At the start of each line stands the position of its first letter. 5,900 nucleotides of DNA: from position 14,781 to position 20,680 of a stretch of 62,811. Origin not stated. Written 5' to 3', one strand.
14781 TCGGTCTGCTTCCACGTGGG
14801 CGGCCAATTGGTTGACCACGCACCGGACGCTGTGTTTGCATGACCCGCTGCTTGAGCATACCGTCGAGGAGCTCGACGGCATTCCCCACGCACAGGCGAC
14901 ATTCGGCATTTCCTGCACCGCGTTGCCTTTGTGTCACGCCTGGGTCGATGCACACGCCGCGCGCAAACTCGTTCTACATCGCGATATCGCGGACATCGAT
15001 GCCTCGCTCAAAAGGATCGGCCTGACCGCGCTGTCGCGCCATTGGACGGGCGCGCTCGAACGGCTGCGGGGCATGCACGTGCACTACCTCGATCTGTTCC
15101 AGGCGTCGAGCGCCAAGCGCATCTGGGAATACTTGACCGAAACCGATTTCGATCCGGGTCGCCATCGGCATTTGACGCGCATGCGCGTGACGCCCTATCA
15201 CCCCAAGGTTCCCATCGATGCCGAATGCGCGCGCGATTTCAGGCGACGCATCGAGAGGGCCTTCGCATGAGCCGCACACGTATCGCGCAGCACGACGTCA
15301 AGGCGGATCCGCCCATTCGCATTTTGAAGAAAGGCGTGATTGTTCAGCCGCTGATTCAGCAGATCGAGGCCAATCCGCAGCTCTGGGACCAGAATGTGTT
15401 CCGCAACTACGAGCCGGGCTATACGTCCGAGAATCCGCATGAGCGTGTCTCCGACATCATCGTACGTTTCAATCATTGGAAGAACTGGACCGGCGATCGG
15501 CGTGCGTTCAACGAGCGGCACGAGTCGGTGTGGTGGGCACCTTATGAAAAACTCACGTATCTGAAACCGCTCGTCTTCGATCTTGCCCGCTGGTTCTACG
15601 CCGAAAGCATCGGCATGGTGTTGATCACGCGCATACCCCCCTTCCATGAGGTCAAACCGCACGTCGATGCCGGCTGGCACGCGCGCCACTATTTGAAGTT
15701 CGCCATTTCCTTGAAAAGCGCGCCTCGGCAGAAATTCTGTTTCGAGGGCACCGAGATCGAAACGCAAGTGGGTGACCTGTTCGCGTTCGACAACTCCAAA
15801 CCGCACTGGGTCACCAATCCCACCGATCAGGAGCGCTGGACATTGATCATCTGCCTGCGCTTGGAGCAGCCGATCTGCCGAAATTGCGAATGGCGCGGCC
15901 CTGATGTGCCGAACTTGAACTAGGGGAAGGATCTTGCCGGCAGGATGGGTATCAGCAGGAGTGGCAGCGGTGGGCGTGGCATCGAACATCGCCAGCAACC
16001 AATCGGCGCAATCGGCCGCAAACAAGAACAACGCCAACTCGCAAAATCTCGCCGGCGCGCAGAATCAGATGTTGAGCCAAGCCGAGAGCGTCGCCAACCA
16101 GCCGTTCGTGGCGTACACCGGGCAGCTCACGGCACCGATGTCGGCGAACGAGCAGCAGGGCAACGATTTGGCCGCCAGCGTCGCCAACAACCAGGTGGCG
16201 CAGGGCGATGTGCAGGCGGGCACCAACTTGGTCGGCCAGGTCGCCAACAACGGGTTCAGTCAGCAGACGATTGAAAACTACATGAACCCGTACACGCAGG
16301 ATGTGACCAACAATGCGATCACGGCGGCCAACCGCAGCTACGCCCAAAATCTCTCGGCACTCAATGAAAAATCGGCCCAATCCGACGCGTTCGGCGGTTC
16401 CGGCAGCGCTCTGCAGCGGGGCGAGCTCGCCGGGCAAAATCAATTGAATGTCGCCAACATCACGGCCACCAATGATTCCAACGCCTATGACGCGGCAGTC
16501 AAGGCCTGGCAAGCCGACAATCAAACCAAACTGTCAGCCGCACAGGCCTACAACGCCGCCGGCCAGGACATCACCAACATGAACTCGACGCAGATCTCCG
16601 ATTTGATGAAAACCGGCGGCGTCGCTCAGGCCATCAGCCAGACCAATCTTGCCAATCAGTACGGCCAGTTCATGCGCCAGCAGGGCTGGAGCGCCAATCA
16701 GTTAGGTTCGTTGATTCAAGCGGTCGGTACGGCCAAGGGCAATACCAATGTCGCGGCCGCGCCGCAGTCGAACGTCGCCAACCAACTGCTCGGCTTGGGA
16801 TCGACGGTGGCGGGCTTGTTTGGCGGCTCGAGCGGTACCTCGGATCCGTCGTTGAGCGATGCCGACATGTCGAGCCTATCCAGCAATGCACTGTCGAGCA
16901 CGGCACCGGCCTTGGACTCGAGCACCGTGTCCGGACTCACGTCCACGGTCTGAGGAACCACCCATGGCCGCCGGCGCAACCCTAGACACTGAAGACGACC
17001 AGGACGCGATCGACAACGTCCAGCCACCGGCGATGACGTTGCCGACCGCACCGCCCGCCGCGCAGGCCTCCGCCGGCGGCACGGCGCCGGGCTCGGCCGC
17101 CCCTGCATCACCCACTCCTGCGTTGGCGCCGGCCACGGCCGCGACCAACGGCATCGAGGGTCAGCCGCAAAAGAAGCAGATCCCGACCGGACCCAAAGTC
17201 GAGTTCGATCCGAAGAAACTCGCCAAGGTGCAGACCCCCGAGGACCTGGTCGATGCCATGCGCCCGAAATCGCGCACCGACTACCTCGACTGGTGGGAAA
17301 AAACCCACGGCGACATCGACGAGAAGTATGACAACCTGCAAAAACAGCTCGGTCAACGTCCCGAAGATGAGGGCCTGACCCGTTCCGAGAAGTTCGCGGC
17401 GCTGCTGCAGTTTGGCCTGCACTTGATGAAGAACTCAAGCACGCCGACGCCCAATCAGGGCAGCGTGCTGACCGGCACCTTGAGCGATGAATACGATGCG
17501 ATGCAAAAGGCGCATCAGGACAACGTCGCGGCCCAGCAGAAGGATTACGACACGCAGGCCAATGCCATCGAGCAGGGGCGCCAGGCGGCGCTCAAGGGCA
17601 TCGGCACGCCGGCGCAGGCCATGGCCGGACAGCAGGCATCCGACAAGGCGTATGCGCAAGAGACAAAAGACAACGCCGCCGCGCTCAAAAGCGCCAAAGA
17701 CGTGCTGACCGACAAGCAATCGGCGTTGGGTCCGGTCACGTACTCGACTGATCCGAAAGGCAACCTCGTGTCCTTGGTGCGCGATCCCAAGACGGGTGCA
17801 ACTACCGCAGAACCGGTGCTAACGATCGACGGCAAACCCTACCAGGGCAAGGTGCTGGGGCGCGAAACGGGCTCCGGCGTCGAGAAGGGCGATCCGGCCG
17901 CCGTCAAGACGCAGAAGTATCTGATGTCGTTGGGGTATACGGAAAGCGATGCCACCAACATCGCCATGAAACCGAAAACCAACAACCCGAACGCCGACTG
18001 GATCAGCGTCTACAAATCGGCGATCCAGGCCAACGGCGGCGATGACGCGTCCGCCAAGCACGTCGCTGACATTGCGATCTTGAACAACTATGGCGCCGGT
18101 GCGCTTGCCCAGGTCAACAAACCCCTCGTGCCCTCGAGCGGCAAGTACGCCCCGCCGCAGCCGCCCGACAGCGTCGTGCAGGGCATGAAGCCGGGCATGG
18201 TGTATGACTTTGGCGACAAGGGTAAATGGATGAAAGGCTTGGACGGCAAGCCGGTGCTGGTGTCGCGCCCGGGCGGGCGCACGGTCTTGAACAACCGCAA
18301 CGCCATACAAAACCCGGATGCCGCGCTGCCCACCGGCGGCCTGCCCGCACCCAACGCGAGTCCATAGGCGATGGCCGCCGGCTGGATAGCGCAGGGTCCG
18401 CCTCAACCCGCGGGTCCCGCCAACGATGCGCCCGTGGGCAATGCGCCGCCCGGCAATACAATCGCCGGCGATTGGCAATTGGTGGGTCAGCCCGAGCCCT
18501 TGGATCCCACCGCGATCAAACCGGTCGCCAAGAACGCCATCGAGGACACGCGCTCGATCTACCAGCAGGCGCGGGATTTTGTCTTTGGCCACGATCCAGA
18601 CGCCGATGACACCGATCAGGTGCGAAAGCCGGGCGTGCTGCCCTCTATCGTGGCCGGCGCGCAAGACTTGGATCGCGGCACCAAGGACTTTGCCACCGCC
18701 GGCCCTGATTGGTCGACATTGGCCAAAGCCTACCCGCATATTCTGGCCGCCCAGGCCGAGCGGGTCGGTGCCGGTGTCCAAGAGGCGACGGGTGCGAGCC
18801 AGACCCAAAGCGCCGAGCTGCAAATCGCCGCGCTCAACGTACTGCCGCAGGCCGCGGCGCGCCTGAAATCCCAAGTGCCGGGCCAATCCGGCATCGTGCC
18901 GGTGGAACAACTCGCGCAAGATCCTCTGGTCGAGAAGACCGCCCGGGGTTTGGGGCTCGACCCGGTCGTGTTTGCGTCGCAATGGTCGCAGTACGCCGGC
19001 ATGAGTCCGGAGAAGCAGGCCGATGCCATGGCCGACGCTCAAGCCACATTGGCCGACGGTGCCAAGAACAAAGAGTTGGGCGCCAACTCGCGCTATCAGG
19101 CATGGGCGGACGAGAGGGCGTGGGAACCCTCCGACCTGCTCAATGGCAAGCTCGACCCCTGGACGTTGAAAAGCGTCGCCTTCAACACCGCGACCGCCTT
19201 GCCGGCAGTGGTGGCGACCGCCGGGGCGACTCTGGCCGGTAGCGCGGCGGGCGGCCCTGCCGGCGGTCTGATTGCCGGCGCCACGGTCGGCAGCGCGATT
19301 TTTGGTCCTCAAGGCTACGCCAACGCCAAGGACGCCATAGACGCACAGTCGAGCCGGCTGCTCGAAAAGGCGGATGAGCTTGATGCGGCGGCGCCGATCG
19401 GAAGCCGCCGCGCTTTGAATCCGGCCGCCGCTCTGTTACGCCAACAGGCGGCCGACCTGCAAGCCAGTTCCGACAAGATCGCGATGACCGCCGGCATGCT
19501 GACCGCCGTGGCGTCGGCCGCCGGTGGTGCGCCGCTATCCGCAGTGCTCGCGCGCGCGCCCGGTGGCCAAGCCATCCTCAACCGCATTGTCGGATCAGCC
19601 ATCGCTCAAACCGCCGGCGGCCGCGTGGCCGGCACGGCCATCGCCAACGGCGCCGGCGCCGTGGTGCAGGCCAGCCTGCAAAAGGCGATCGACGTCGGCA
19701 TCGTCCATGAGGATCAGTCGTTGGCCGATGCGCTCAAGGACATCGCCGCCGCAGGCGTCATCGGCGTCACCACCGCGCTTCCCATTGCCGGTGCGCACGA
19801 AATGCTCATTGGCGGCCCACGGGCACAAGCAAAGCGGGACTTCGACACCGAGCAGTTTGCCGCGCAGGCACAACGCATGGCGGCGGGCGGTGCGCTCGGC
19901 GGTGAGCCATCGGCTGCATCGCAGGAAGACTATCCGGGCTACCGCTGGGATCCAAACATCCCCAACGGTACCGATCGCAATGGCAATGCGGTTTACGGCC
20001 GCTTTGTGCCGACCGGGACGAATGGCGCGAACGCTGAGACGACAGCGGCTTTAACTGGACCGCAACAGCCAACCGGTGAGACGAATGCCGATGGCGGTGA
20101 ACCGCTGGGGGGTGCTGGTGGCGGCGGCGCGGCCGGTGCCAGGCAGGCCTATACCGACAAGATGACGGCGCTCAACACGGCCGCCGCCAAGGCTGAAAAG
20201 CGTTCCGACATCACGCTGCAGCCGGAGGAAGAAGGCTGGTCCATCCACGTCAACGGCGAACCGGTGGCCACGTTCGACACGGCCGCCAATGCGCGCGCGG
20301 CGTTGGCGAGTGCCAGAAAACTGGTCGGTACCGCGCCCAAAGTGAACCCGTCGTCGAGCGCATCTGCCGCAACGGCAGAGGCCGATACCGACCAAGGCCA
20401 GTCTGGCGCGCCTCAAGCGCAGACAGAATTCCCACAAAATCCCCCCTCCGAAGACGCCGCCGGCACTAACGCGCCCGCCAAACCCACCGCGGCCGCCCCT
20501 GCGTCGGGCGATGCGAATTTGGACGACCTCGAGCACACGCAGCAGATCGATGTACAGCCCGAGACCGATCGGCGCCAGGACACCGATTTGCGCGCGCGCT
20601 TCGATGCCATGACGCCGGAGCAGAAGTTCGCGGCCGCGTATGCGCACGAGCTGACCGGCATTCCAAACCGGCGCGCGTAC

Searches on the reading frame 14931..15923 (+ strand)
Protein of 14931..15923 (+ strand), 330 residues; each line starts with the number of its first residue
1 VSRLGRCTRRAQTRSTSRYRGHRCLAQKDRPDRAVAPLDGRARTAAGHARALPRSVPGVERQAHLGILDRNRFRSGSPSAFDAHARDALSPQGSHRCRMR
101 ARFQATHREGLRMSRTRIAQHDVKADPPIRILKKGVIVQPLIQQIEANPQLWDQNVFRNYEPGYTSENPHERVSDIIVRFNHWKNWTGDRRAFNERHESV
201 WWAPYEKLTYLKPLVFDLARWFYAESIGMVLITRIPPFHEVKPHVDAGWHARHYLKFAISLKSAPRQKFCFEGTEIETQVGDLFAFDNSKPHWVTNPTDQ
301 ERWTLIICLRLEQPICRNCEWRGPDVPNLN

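Call 8: search_protein_families(library=phrogs, proteins=[window:14931-15923:+], max_evalue=0.00001)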
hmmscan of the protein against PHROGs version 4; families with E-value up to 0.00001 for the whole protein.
window:14931-15923:+ (330 aa): 0 families

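Call 38: search_protein_families(library=pfam, proteins=[window:14931-15923:+], max_evalue=0.001)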
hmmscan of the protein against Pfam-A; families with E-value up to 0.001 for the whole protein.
window:14931-15923:+ (330 aa): 1 family
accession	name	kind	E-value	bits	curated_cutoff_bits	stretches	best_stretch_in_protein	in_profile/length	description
PF05118.21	Asp_Arg_Hydrox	-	1.3e-07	32.1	22.6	1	225-307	73-152/157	Aspartyl/Asparaginyl beta-hydroxylase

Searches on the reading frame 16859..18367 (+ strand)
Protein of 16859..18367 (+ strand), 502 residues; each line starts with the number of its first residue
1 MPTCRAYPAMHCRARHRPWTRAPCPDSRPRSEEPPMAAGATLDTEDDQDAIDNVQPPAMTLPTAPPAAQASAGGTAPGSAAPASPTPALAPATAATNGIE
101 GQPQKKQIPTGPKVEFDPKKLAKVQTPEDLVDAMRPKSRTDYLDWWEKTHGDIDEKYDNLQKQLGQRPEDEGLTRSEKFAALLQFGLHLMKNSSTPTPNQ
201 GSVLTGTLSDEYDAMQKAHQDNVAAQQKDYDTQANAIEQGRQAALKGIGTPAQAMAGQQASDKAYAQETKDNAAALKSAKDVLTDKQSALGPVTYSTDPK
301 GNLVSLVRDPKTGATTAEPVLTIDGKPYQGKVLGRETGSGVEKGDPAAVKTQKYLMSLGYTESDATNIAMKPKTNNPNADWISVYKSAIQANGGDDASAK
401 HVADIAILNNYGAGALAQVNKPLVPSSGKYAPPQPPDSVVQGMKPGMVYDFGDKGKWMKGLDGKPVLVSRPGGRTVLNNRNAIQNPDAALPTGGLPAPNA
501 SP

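Call 8: search_protein_families(library=phrogs, proteins=[window:16859-18367:+], max_evalue=0.00001)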
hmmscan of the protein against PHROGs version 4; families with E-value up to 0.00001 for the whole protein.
window:16859-18367:+ (502 aa): 0 families

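Call 38: search_protein_families(library=pfam, proteins=[window:16859-18367:+], max_evalue=0.001)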
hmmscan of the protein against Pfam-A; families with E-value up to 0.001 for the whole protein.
window:16859-18367:+ (502 aa): 0 families
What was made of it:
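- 16859..18367 (+): 502-aa ORF immediately upstream of the giant gene; conserved neighbour of unknown function. No Pfam or PHROG hit (calls 8, 38).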

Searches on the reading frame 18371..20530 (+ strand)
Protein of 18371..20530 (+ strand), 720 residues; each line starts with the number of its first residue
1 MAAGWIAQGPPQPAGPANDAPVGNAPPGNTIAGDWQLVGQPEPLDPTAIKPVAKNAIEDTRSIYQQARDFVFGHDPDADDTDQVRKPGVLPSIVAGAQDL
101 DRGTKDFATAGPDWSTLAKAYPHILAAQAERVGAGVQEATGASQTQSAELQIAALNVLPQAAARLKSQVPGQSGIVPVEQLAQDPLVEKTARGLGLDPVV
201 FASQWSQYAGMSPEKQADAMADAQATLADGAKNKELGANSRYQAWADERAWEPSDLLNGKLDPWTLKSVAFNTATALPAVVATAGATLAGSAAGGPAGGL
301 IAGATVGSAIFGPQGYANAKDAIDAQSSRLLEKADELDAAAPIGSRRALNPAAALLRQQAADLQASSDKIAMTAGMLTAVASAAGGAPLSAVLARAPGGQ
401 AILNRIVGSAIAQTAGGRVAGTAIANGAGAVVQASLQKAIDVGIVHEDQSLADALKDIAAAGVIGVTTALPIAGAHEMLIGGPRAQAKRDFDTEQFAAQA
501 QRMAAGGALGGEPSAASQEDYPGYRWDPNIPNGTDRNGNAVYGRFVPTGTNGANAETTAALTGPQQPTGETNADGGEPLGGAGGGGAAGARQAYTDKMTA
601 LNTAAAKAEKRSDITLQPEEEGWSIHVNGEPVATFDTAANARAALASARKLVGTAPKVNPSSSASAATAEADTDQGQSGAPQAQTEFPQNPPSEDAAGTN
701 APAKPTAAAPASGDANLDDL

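Call 40: search_dna_similar(query=window:18371-20530:+, collection=phages, mode=protein, max_rows=25, max_evalue=0.00001)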
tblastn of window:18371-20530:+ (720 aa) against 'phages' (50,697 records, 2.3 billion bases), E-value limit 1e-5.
No match.

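Call 66: search_protein_families(library=phrogs, proteins=[window:18371-20530:+], max_evalue=0.01)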
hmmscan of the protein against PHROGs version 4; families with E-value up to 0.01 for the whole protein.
window:18371-20530:+ (720 aa): 0 families
